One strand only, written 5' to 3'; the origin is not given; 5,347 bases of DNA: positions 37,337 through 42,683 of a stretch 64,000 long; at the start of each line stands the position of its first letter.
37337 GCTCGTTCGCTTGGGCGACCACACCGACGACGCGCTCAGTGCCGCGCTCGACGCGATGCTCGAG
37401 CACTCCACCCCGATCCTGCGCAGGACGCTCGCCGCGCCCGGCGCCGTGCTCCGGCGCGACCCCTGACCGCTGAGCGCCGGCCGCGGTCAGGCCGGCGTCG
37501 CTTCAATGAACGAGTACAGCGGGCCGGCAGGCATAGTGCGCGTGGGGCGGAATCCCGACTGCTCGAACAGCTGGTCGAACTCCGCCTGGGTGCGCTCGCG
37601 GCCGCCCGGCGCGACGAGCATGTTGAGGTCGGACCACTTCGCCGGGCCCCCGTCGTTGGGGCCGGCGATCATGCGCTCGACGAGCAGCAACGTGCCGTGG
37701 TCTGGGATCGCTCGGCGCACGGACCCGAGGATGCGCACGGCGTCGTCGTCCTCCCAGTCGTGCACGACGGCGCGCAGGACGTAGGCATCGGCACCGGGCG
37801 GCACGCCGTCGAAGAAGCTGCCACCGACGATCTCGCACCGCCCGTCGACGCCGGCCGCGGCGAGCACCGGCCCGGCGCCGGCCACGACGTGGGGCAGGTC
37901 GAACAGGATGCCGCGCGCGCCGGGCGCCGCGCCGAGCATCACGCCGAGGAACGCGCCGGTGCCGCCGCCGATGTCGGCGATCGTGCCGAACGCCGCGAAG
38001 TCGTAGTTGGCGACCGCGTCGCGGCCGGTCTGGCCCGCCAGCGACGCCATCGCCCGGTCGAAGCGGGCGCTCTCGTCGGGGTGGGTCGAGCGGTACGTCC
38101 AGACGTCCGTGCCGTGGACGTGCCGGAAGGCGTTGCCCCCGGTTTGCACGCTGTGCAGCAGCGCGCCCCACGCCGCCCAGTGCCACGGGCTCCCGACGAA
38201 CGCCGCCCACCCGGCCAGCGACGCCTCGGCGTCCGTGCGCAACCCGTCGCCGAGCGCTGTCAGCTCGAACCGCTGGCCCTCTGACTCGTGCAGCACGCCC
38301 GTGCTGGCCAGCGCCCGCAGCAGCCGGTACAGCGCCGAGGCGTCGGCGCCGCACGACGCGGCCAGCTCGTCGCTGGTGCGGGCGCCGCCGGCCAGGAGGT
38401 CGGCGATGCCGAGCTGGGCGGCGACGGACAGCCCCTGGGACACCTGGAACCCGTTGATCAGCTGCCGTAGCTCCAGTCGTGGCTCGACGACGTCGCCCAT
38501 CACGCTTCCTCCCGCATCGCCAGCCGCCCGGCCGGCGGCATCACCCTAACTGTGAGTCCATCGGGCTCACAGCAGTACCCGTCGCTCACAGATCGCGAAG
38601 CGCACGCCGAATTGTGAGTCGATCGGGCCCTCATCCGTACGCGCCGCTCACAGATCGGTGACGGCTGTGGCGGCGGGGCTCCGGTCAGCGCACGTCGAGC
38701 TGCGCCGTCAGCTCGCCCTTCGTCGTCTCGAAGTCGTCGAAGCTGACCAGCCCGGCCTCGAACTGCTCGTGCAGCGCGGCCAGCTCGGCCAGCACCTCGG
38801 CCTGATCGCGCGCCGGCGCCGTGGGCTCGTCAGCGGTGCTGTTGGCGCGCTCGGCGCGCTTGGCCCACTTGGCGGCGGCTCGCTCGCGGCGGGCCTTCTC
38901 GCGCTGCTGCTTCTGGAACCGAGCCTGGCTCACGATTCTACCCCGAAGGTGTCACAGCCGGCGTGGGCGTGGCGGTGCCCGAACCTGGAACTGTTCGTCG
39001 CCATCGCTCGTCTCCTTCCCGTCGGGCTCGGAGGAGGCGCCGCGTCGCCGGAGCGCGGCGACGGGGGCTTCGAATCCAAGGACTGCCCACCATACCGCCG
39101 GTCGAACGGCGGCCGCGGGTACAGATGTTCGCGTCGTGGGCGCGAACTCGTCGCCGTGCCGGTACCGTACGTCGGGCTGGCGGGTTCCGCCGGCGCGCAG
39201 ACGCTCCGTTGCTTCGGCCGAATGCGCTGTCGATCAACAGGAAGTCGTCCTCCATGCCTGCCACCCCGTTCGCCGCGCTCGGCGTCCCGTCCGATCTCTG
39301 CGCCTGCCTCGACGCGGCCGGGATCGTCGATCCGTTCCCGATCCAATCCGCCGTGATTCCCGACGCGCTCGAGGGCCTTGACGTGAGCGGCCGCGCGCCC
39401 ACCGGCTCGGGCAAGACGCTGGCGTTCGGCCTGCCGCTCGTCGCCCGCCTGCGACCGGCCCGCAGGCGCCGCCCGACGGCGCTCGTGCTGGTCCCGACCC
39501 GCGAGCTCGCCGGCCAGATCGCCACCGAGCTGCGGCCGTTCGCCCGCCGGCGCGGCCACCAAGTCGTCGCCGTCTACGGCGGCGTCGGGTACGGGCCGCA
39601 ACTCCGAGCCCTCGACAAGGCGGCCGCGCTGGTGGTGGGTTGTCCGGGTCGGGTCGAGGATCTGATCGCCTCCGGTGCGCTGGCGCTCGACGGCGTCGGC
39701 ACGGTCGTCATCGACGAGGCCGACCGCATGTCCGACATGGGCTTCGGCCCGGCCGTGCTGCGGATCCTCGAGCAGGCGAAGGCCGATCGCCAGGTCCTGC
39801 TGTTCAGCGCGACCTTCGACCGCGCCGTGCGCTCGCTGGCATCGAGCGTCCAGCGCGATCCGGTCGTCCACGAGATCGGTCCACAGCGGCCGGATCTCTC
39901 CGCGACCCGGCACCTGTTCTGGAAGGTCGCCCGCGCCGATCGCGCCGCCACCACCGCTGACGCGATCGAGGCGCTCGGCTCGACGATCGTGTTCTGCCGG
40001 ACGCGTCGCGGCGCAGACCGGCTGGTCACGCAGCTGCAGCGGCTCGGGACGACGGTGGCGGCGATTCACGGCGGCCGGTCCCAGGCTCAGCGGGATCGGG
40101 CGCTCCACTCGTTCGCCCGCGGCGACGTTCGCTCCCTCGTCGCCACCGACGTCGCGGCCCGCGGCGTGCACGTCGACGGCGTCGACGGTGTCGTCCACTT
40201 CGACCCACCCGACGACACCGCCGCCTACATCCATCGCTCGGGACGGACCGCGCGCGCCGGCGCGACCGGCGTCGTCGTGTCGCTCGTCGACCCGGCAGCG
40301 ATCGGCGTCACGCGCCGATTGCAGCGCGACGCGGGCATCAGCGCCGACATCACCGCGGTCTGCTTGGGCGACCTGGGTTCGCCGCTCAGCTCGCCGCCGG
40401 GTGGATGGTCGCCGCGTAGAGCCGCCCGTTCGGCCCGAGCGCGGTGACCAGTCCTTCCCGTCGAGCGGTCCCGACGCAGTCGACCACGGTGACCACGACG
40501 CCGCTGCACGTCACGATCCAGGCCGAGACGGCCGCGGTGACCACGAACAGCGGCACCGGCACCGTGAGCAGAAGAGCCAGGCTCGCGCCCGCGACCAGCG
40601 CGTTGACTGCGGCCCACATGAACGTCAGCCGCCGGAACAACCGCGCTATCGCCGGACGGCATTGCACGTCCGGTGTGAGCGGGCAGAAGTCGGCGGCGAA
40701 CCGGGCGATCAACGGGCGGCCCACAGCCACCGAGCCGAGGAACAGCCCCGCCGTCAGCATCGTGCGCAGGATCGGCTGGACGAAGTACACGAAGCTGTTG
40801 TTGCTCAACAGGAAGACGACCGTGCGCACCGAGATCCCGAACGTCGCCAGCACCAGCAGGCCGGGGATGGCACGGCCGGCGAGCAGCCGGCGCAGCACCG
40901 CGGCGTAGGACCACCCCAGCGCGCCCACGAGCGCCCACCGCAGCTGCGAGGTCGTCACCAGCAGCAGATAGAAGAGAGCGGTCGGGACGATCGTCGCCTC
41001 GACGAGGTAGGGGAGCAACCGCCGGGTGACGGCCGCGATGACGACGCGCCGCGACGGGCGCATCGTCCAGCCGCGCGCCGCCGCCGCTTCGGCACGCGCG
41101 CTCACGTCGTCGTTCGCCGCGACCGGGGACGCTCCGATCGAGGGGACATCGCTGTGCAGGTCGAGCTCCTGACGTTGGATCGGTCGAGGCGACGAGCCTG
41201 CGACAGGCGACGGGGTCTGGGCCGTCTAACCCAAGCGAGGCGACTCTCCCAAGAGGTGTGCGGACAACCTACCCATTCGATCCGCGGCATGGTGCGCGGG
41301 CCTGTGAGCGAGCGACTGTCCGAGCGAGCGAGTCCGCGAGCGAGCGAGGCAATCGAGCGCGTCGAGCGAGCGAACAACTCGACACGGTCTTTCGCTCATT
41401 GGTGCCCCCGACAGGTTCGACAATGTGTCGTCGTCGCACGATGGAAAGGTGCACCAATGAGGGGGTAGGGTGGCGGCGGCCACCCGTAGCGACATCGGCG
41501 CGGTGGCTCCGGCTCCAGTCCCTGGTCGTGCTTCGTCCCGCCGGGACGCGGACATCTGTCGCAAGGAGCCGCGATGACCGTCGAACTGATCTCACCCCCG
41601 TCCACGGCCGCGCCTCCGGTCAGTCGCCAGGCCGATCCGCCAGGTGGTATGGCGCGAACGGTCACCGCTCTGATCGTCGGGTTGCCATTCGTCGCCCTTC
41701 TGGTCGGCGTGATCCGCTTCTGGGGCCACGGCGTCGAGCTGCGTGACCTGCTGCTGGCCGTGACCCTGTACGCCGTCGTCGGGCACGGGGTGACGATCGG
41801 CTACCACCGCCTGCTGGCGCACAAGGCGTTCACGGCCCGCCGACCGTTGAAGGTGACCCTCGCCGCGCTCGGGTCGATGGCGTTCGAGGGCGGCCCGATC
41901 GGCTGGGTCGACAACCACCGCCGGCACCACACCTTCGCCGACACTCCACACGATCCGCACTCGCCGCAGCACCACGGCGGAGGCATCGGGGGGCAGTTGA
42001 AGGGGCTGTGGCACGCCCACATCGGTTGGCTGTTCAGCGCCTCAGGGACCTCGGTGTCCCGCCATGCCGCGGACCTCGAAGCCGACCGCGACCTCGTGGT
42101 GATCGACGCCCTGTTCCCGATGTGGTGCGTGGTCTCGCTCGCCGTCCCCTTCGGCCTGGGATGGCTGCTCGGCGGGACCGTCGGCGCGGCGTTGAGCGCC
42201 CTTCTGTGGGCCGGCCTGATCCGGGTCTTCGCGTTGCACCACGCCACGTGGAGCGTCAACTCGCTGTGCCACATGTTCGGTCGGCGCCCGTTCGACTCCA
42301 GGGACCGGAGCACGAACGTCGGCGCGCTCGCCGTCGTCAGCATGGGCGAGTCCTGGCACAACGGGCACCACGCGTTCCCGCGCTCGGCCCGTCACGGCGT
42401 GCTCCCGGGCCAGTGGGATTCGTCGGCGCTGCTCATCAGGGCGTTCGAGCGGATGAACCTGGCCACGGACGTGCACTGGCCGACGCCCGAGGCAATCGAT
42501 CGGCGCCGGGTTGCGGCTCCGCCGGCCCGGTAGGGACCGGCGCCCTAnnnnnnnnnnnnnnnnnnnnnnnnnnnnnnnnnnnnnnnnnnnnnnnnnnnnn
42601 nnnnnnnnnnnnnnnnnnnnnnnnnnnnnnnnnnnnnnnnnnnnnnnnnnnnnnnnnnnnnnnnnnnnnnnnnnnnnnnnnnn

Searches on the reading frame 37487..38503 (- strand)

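Call 20: search_protein_families(library=pfam, proteins=[window:37487-38503:-], max_evalue=0.00001)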
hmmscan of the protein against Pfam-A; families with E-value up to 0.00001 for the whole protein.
window:37487-38503:- (338 aa): 3 families
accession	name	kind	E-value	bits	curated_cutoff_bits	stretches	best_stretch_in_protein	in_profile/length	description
PF00891.24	Methyltransf_2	-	2.6e-51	174.4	22.3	1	112-319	1-210/210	O-methyltransferase domain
PF08100.18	Dimerisation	-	3.2e-16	59.4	25.6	1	10-86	7-88/93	O-methyltransferase dimerisation domain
PF25213.1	HVO_A0261_N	-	2.1e-06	27.9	35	1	27-88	10-70/86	HVO_A0261 N-terminal domain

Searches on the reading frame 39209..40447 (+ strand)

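Call 20: search_protein_families(library=pfam, proteins=[window:39209-40447:+], max_evalue=0.00001)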
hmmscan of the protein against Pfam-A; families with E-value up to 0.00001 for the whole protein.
window:39209-40447:+ (412 aa): 3 families
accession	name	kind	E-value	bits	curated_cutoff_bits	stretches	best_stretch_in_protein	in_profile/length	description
PF00270.35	DEAD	-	3.7e-44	150.8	26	1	44-208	2-165/167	DEAD/DEAH box helicase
PF00271.37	Helicase_C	-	4.1e-28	98.3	23.5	1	257-351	16-110/110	Helicase conserved C-terminal domain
PF04851.21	ResIII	-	3e-07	30.9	22.5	1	63-205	30-164/164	Type III restriction enzyme, res subunit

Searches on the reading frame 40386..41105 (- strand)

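Call 20: search_protein_families(library=pfam, proteins=[window:40386-41105:-], max_evalue=0.00001)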
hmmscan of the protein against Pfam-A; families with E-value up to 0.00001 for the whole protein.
window:40386-41105:- (239 aa): 1 family
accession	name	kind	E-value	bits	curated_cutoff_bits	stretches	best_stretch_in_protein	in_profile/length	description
PF11361.13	DUF3159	-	1.7e-06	28.4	34.2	0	38-173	10-144/188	Protein of unknown function (DUF3159)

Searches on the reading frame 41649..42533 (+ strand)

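Call 21: search_protein_families(library=pfam, proteins=[window:41649-42533:+], max_evalue=0.00001)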
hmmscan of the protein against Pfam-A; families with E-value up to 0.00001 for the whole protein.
window:41649-42533:+ (294 aa): 1 family
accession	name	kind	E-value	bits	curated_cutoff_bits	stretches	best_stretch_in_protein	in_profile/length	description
PF00487.30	FA_desaturase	-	8.1e-15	55.7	29.7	1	36-245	8-225/253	Fatty acid desaturase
